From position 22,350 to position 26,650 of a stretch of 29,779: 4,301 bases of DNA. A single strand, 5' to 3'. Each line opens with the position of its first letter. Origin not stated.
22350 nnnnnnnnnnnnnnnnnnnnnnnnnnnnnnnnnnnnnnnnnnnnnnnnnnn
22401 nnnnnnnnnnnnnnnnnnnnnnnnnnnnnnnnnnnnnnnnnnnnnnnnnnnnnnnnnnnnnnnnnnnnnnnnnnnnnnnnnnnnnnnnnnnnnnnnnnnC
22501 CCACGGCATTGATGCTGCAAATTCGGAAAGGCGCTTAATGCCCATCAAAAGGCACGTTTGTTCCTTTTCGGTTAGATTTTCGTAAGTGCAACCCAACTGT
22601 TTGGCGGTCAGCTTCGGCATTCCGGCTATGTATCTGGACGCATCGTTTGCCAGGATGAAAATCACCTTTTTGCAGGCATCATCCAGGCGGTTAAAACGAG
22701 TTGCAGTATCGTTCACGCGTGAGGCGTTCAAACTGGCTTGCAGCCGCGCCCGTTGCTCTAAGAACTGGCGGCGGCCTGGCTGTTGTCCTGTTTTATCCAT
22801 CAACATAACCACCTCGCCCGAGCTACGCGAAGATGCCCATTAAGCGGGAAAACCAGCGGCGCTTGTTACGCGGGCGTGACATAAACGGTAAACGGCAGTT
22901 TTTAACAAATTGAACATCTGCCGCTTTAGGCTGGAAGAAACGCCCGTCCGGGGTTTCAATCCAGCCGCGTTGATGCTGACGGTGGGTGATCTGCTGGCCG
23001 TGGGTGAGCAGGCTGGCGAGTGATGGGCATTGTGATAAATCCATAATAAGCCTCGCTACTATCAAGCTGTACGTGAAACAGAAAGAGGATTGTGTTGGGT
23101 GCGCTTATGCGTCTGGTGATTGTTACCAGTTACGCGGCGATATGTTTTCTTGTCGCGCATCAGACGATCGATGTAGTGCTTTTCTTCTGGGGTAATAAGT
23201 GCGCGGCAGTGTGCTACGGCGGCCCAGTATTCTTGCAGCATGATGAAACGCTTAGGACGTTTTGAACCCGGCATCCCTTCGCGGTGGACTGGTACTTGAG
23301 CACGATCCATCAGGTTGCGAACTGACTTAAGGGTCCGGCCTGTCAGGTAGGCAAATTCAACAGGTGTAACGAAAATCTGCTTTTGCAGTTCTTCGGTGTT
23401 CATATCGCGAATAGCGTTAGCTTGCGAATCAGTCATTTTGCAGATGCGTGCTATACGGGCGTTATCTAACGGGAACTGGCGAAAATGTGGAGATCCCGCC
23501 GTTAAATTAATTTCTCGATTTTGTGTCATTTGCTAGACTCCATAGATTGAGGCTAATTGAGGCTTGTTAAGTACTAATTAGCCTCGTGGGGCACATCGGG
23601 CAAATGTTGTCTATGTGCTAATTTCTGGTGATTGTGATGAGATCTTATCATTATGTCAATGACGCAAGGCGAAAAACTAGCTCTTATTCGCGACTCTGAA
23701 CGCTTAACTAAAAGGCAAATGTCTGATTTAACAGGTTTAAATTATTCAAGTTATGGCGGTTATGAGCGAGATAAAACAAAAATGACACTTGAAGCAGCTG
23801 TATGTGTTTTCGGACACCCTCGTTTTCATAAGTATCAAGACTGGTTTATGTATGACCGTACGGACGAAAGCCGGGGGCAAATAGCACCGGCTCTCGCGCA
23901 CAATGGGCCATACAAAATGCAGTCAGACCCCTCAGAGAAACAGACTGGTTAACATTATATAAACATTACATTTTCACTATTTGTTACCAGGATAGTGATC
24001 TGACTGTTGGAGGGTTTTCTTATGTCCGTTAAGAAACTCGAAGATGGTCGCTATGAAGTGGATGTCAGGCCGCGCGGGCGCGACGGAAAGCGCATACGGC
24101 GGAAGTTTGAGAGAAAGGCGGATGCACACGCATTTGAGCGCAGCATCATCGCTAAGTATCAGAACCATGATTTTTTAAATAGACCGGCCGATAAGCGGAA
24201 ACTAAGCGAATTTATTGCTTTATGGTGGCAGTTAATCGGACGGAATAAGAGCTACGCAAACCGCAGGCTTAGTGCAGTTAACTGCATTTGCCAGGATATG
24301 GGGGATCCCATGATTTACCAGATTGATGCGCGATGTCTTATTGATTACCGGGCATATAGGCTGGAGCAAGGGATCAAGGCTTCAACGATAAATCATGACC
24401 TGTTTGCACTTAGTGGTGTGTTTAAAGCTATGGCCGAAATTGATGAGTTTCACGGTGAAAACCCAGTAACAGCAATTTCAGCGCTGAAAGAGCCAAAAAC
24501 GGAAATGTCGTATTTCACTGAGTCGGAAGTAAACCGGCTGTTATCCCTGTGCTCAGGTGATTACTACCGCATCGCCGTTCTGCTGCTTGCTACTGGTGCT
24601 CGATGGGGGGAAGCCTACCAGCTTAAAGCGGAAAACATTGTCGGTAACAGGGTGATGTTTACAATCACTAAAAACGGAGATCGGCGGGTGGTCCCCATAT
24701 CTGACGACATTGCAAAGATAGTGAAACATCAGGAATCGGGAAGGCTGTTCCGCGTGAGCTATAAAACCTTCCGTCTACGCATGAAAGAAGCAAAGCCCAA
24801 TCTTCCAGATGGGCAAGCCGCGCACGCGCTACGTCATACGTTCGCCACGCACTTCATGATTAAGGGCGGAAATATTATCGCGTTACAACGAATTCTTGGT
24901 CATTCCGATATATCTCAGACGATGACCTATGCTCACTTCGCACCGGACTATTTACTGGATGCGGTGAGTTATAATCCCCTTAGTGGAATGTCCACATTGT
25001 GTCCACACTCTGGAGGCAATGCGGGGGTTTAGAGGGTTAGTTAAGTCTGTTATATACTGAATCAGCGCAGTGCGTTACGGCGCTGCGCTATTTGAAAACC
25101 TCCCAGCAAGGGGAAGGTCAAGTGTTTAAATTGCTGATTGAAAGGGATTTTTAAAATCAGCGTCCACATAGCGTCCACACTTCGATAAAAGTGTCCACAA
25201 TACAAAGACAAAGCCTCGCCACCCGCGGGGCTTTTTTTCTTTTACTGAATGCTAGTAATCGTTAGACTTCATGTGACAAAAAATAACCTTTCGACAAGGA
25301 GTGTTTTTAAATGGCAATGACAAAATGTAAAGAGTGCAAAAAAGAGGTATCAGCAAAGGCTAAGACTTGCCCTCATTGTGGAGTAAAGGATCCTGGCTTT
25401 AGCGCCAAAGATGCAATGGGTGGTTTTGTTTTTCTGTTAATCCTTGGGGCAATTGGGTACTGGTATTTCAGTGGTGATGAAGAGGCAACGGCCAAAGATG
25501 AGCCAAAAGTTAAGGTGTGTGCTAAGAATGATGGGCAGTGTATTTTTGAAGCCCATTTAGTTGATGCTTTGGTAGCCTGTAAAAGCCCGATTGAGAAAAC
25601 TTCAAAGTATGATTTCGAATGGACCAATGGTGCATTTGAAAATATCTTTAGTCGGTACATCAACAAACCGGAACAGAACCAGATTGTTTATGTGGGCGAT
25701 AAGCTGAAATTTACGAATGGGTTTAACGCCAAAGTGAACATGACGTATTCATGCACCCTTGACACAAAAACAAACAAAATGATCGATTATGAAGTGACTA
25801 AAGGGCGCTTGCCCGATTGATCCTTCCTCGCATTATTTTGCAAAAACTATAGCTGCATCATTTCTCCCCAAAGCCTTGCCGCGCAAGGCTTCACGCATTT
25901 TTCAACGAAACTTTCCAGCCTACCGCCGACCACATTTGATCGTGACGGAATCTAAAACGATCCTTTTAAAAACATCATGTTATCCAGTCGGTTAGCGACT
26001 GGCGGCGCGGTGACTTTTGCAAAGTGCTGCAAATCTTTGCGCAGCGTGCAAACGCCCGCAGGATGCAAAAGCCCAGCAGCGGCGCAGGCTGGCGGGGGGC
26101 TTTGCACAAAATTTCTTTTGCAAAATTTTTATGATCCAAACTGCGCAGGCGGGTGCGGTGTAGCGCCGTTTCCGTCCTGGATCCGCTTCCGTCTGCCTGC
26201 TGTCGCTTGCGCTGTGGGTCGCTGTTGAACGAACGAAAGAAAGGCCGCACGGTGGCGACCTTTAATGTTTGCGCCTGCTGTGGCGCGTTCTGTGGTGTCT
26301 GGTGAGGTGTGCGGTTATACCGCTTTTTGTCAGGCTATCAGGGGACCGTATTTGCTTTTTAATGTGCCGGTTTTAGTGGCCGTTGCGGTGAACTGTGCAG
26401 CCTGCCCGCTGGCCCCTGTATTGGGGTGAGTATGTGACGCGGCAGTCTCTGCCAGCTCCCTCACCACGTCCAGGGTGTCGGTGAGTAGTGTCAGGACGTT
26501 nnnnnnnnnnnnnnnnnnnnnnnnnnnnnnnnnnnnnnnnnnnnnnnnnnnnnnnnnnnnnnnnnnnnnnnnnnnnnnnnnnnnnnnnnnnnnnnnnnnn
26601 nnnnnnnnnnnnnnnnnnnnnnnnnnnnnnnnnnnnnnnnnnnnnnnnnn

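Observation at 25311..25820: AT-rich cargo gene next to attP: zinc ribbon, one transmembrane helix, Cys-containing ectodomain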

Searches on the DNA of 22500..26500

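Call 79: search_rna_families(source=window, start=22500, end=26500, threshold=evalue, max_evalue=1)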
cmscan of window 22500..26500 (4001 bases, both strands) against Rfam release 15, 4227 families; matches with E-value up to 1: 1.
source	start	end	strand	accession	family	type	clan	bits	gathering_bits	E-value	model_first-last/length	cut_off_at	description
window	25139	25238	+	RF00512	Leu_leader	Cis-reg; leader;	-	20.9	50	0.51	1-148/148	no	Leucine operon leader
